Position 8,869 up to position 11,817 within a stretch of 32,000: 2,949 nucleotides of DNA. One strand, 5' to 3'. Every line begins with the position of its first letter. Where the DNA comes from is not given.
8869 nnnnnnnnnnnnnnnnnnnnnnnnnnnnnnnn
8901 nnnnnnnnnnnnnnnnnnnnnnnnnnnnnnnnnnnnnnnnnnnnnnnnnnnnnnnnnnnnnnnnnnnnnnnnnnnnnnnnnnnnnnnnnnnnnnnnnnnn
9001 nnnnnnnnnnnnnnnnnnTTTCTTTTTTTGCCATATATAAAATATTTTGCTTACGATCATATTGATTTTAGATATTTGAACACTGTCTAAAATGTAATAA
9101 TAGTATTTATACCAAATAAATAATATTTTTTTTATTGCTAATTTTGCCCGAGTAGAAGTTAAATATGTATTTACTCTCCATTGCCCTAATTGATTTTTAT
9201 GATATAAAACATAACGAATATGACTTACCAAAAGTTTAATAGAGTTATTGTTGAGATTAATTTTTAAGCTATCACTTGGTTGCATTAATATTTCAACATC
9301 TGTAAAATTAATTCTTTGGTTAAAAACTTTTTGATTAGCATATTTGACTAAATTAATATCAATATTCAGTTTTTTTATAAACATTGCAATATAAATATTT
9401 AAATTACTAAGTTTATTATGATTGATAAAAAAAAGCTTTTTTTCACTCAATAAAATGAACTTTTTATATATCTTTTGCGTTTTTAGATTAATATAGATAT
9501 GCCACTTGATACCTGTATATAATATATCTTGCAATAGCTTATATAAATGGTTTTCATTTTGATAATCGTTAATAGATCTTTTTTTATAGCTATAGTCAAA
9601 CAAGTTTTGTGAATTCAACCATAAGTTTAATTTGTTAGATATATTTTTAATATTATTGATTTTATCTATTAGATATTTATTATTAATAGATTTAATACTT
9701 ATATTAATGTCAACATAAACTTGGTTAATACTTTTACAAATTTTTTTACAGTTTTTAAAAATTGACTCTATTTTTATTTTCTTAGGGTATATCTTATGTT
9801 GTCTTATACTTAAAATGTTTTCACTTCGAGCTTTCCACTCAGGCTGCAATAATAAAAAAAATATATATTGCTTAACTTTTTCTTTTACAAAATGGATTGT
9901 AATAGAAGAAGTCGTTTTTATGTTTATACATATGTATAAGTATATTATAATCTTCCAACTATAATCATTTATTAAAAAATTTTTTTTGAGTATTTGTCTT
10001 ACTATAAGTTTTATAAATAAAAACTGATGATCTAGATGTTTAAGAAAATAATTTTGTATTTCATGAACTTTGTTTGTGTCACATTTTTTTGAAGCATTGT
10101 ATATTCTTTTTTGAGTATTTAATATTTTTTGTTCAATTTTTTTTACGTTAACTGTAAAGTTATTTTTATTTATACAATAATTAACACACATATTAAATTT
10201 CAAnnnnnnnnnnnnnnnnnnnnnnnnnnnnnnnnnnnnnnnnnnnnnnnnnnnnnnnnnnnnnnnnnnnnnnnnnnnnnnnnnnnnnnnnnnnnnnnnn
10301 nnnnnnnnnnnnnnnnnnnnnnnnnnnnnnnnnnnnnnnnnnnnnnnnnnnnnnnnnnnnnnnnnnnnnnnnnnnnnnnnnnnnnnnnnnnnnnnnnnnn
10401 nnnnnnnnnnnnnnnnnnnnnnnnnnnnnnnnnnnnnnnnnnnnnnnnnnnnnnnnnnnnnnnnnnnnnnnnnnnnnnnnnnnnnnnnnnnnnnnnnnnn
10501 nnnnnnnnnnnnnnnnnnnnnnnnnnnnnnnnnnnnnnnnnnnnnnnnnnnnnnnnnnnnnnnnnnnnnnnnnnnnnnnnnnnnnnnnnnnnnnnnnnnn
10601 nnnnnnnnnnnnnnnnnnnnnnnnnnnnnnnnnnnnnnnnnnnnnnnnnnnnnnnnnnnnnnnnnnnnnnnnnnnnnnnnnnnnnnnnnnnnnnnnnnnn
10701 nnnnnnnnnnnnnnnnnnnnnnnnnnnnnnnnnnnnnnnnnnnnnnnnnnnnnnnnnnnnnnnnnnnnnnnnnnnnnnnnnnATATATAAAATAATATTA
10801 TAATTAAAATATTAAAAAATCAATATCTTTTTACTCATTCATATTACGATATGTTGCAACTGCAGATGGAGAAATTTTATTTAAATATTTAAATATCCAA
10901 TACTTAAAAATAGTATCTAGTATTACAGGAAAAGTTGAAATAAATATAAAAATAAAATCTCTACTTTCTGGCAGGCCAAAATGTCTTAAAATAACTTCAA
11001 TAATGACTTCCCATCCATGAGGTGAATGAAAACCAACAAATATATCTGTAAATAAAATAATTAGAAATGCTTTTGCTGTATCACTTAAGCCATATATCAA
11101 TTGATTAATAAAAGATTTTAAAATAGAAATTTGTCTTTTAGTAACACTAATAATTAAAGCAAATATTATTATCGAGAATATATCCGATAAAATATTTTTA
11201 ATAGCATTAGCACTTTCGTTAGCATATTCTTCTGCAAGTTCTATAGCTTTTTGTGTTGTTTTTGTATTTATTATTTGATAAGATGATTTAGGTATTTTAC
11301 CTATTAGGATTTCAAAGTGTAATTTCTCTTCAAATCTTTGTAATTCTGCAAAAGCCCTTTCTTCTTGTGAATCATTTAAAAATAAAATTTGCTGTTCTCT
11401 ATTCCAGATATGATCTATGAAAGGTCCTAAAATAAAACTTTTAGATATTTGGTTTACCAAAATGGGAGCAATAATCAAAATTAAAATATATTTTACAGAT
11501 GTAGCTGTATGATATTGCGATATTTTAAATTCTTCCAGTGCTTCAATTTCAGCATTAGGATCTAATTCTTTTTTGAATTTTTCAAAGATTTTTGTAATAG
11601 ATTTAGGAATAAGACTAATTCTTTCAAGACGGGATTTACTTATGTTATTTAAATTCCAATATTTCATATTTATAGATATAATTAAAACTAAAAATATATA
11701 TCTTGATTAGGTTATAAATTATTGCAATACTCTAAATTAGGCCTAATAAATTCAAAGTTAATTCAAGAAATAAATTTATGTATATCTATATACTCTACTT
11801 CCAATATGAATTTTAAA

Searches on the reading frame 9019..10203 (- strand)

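Call 3: search_protein_families(library=pfam, proteins=[window:9019-10203:-], max_evalue=1)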
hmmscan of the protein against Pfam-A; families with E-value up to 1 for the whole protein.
window:9019-10203:- (395 aa): 2 families
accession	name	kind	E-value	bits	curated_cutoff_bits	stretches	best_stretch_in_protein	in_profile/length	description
PF13655.11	RVT_N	-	3e-05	24.7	28.1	1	18-67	4-53/83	N-terminal domain of reverse transcriptase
PF12195.14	End_beta_barrel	-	0.1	13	35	1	4-36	47-79/83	Beta barrel domain of bacteriophage endosialidase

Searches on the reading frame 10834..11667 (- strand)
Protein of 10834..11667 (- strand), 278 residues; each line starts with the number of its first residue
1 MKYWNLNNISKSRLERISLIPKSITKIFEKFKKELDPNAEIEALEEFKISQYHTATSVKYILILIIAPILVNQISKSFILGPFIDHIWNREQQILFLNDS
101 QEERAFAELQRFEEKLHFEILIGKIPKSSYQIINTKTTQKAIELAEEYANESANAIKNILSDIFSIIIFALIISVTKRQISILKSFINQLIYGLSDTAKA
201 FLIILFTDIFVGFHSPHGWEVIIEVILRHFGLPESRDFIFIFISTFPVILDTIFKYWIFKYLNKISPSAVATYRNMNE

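Call 3: search_protein_families(library=pfam, proteins=[window:10834-11667:-], max_evalue=1)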
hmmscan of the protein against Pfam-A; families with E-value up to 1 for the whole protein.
window:10834-11667:- (278 aa): 1 family
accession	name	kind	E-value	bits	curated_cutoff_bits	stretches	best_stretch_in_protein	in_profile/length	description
PF03040.20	CemA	-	3.9e-99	331.6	27.4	1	50-278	1-229/229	CemA family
